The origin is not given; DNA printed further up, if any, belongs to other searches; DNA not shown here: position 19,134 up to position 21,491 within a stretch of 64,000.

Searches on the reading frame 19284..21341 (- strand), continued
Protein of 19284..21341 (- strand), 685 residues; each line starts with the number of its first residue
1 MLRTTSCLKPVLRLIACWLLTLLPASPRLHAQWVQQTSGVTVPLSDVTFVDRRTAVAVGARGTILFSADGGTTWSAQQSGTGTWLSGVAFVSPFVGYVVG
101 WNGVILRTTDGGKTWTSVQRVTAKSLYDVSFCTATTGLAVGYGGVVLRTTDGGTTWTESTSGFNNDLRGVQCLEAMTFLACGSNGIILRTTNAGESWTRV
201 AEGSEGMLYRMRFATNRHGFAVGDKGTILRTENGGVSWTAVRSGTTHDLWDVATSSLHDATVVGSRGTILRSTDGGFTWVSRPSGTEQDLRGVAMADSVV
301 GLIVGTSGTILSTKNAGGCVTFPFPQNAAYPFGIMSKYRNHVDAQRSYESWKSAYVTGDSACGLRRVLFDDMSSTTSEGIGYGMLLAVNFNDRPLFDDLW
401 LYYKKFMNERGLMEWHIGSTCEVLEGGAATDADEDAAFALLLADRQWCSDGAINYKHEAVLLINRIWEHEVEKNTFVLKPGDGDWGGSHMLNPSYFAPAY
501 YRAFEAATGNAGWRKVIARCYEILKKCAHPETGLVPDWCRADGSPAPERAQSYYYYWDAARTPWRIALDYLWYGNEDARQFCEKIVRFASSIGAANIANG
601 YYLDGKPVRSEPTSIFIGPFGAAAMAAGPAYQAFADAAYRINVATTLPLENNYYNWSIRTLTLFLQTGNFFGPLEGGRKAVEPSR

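Call 40: fold_search(model_id=the predicted structure, library=pdb)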
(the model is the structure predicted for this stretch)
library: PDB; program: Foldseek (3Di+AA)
matches with E <= 10: 1966; with E <= 0.001: 1691
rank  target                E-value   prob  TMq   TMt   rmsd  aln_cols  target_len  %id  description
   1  1cem                  6.3e-32  1.00  0.49  0.92   1.8       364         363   44  ENDOGLUCANASE A (CELA) CATALYTIC CORE, RESIDUES 33-395 (released 1997-01-11)
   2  1kwf_A                1.8e-31  1.00  0.49  0.92   1.8       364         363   44  Atomic Resolution Structure of an Inverting Glycosidase in Complex with Substrate (released 2002-03-13)
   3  1is9                  3.8e-31  1.00  0.49  0.93   1.7       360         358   45  Endoglucanase A from Clostridium thermocellum at atomic resolution (released 2002-09-04)
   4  5xd0_A                1.6e-24  1.00  0.48  0.86   2.2       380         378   31  Apo Structure of Beta-1,3-1,4-glucanase from Paenibacillus sp.X4 (released 2017-04-19)
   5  7cju_A                3.0e-24  1.00  0.49  0.84   2.4       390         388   28  Crystal structure of inactive form of chitosanase crystallized by ammonium sulfate (released 2020-07-29)
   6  1v5c                  4.7e-24  1.00  0.48  0.84   2.5       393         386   29  The crystal structure of the inactive form chitosanase from Bacillus sp. K17 at pH3.7 (released 2004-12-07)
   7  7cju_B                6.7e-24  1.00  0.48  0.84   2.5       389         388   29  Crystal structure of inactive form of chitosanase crystallized by ammonium sulfate (released 2020-07-29)
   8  7xgq_A                9.1e-24  1.00  0.48  0.84   2.4       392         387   28  Crystal structure of chitosanase crystallized by ammonium sulfate with glycan (released 2022-04-20)
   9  6sud_A                5.9e-20  1.00  0.43  0.75   4.3       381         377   24  Structure of L320A mutant of Rex8A from Paenibacillus barcinonensis complexed with xylose. (released 2020-05-27)
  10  6srd_A                1.2e-19  1.00  0.45  0.78   3.3       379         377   23  Structure of Rex8A from Paenibacillus barcinonensis complexed with xylose. (released 2020-05-27)
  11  6shy_A                4.2e-19  1.00  0.43  0.75   3.5       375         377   25  Structure of L320A/H321S double mutant of Rex8A from Paenibacillus barcinonensis (released 2020-05-27)
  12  1wu6_A                7.3e-19  1.00  0.44  0.77   3.5       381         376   21  Crystal structure of reducing-end-xylose releasing exo-oligoxylanase E70A mutant complexed with xylobiose (released 2005-02-22)
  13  1wu4                  8.9e-19  1.00  0.43  0.76   3.5       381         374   23  Crystal structure of reducing-end-xylose releasing exo-oligoxylanase (released 2005-02-22)
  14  6to0_A                9.9e-19  1.00  0.44  0.77   3.2       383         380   24  Structure of E70A mutant of Rex8A from Paenibacillus barcinonensis complexed with 2(3)-alpha-L-arabinofuranosyl-xylotr (released 2020-05-27)
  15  3a3v                  9.9e-19  1.00  0.43  0.76   3.3       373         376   22  Crystal structure of reducing-end-xylose releasing exo-oligoxylanase Y198F mutant (released 2009-11-03)
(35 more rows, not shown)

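Call 56: search_protein_representatives(protein=window:19284-21341:-)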
Query: 685 residues. Proteins with E-value up to 0.001 (for the whole library): 68541; up to 1e-10: 38345; up to 1e-30: 9757. The best 150 are listed.
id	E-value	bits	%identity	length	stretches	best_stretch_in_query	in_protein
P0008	2.8e-259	878.9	59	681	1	28-673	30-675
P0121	7.3e-232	788.2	42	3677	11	71-313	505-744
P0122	3.3e-221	753.0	42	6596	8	21-312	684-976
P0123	8.5e-208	708.7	39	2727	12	110-314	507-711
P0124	1.4e-204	698.1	36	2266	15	43-318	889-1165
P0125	4.4e-202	689.8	53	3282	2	321-675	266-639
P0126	1.6e-193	661.5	39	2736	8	22-312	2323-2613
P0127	2.9e-189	647.4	38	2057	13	54-314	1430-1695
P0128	1.0e-179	615.9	41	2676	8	44-314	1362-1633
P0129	4.5e-179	613.7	37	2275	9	102-348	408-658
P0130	2.1e-162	558.6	39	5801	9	26-319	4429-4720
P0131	6.2e-156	537.3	34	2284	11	40-280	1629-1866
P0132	1.2e-155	536.3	43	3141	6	31-313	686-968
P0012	1.6e-153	529.3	64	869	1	316-675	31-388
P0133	2.9e-150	518.5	39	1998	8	60-317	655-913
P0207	1.1e-104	367.9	37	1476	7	33-356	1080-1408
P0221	1.8e-102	360.6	42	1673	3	49-384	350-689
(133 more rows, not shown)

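Call 57: search_protein_families(library=pfam, proteins=[P0125, P0221, P0207], max_evalue=0.00001)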
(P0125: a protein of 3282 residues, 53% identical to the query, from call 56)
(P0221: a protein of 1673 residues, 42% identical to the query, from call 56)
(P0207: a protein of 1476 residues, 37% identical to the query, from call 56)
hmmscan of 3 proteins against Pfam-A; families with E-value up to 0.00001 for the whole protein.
P0125 (3282 aa): 8 families
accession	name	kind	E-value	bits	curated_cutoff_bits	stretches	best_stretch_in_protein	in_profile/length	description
PF01270.23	Glyco_hydro_8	-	1.1e-126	422.9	24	2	289-629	23-338/341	Glycosyl hydrolases family 8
PF14312.12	FG-GAP_2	-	1.5e-74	246.5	23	6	3012-3060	1-49/49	FG-GAP repeat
PF13517.12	FG-GAP_3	-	3.6e-68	226.5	26.9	8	770-834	1-61/61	FG-GAP-like repeat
PF13004.13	BACON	-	3.9e-27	94.5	25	2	1154-1214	2-61/61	Putative binding domain, N-terminal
PF19190.6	BACON_2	-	1.2e-23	83.3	25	0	1135-1215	12-93/94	Viral BACON domain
PF01839.29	FG-GAP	-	2e-13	50.3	22.1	0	2392-2409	2-19/37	FG-GAP repeat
PF00041.27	fn3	-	1.3e-11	45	25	1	2493-2585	1-72/84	Fibronectin type III domain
PF17957.7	Big_7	-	9.4e-06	26.6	24.1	1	1224-1301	1-70/70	Bacterial Ig domain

P0221 (1673 aa): 3 families
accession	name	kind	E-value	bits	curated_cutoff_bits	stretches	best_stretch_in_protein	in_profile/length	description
PF14870.12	PSII_BNR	-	2.4e-73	247.5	27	9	36-126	3-96/303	Photosynthesis system II assembly factor YCF48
PF00041.27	fn3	-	8.7e-18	64.8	25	1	1454-1515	12-69/84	Fibronectin type III domain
PF02012.26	BNR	-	3.3e-09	35.8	27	0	157-166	2-11/12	BNR/Asp-box repeat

P0207 (1476 aa): 4 families
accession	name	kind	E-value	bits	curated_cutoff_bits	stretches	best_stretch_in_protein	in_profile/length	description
PF14870.12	PSII_BNR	-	1.4e-71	241.7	27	7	1038-1166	8-141/303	Photosynthesis system II assembly factor YCF48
PF18911.6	PKD_4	-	1.5e-35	121.6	27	3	219-296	9-85/85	PKD domain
PF00801.26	PKD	-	2.6e-22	79.1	23.5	3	307-374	5-75/80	PKD domain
PF07675.18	Cleaved_Adhesin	-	8.3e-11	42.6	21.4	1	56-161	3-113/174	Cleaved Adhesin Domain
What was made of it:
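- Tried and rejected: P0125 has two GH8 domains with FG-GAP and BACON domains; P0221 and P0207 contain only the propeller (call 57).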

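Call 58: find_encoding_contigs(protein=P0011, flank=8000, max_places=1)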
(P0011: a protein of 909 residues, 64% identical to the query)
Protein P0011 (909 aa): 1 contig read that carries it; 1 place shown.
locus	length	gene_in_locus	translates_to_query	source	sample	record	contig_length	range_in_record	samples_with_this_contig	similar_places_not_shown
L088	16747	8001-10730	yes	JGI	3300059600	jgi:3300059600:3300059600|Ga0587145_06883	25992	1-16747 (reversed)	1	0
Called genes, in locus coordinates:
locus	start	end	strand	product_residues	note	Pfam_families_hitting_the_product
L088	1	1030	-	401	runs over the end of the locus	PF00072:Response_reg, PF00989:PAS, PF13188:PAS_8 (weak), PF08448:PAS_4, PF00989:PAS, PF13188:PAS_8, PF08448:PAS_4, PF13426:PAS_9, +3 more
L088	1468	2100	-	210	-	PF00072:Response_reg, PF00196:GerE, PF08281:Sigma70_r4_2 (weak)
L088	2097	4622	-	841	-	PF08448:PAS_4, PF00989:PAS, PF08448:PAS_4, PF13426:PAS_9, PF08447:PAS_3, PF00989:PAS, PF08448:PAS_4, PF13426:PAS_9, +6 more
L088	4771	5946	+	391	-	PF13579:Glyco_trans_4_4 (weak), PF02350:Epimerase_2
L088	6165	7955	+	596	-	PF01270:Glyco_hydro_8, PF18962:Por_Secre_tail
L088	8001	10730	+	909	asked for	PF01270:Glyco_hydro_8, PF24489:Ig_J_second (faint), PF00041:fn3 (weak), PF16655:PhoD_N (faint), PF25059:FN3_DSCAM-DSCAML_C (faint), PF16656:Pur_ac_phosph_N (weak), PF00041:fn3 (weak), PF18962:Por_Secre_tail (weak), +1 more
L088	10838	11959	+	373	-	PF00535:Glycos_transf_2, PF10111:Glyco_tranf_2_2, PF13641:Glyco_tranf_2_3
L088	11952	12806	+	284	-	PF01061:ABC2_membrane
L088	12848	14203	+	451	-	PF13231:PMT_2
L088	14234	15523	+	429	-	PF00005:ABC_tran, PF13304:AAA_21 (faint), PF14524:Wzt_C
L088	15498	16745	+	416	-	?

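Call 59: find_encoding_contigs(protein=P0017, flank=8000, max_places=1)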
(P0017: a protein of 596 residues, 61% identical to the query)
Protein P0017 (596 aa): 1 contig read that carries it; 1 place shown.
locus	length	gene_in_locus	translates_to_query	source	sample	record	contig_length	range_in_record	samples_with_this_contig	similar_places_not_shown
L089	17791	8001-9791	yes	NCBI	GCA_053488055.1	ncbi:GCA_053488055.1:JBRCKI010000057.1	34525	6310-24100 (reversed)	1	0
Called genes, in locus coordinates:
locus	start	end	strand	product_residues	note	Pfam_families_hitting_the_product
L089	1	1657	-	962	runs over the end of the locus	PF00989:PAS, PF08447:PAS_3, PF08448:PAS_4, PF13426:PAS_9, PF14598:PAS_11, PF00989:PAS, PF08448:PAS_4, PF13426:PAS_9, +14 more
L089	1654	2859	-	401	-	PF00072:Response_reg, PF00989:PAS, PF13188:PAS_8 (weak), PF08448:PAS_4, PF00989:PAS, PF13188:PAS_8, PF08448:PAS_4, PF13426:PAS_9, +2 more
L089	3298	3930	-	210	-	PF00072:Response_reg, PF00196:GerE, PF08281:Sigma70_r4_2 (weak)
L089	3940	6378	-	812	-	PF08448:PAS_4, PF00989:PAS, PF08447:PAS_3, PF08448:PAS_4, PF13426:PAS_9, PF08447:PAS_3, PF00989:PAS, PF08448:PAS_4, +6 more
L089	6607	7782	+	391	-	PF02350:Epimerase_2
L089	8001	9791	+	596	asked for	PF01270:Glyco_hydro_8, PF18962:Por_Secre_tail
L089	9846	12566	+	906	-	PF01270:Glyco_hydro_8, PF16656:Pur_ac_phosph_N (faint), PF24489:Ig_J_second (faint), PF00041:fn3 (faint), PF16655:PhoD_N (faint), PF25059:FN3_DSCAM-DSCAML_C (faint), PF25788:Ig_Rha78A_N (faint), PF18962:Por_Secre_tail (weak)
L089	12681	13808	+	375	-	PF00535:Glycos_transf_2, PF10111:Glyco_tranf_2_2, PF13641:Glyco_tranf_2_3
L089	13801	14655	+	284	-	PF01061:ABC2_membrane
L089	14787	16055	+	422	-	PF00005:ABC_tran, PF13304:AAA_21 (faint), PF14524:Wzt_C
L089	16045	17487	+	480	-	-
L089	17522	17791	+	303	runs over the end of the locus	-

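Call 60: find_encoding_contigs(protein=P0083, flank=8000, max_places=1)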
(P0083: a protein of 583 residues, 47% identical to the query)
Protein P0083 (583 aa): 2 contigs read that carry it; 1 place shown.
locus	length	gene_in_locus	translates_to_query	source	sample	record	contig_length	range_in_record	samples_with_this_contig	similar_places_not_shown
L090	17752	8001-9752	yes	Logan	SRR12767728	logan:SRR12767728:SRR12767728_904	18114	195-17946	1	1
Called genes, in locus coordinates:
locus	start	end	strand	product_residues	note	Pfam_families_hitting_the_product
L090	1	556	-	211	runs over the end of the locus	PF01914:MarC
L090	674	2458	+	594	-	PF00664:ABC_membrane, PF00005:ABC_tran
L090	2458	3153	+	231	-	PF00561:Abhydrolase_1, PF00975:Thioesterase (weak), PF12146:Hydrolase_4 (weak), PF12697:Abhydrolase_6 (weak)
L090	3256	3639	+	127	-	PF01042:Ribonuc_L-PSP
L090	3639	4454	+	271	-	PF00398:RrnaAD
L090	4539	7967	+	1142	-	PF17757:UvrB_inter, PF02559:CarD_TRCF_RID, PF00270:DEAD, PF04851:ResIII, PF22590:Cas3-like_C_2 (faint), PF00271:Helicase_C, PF03461:TRCF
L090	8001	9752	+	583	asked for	PF01270:Glyco_hydro_8, PF18962:Por_Secre_tail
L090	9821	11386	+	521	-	PF02012:BNR (faint), PF13088:BNR_2 (faint), PF18962:Por_Secre_tail (weak)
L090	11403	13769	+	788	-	PF22019:GlgB_N, PF02922:CBM_48, PF00128:Alpha-amylase, PF02806:Alpha-amylase_C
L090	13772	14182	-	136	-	-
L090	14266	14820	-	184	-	PF03600:CitMHS (weak)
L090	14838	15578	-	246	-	PF03600:CitMHS, PF06808:DctM (weak), PF07158:MatC_N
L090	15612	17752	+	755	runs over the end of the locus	PF00403:HMA, PF00122:E1-E2_ATPase, PF00702:Hydrolase, PF08282:Hydrolase_3 (weak)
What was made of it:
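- A more distant GH8 with a T9SS tail from Ignavibacteria (P0083, about 47% identity) is not next to glycan-synthesis genes (call 60).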
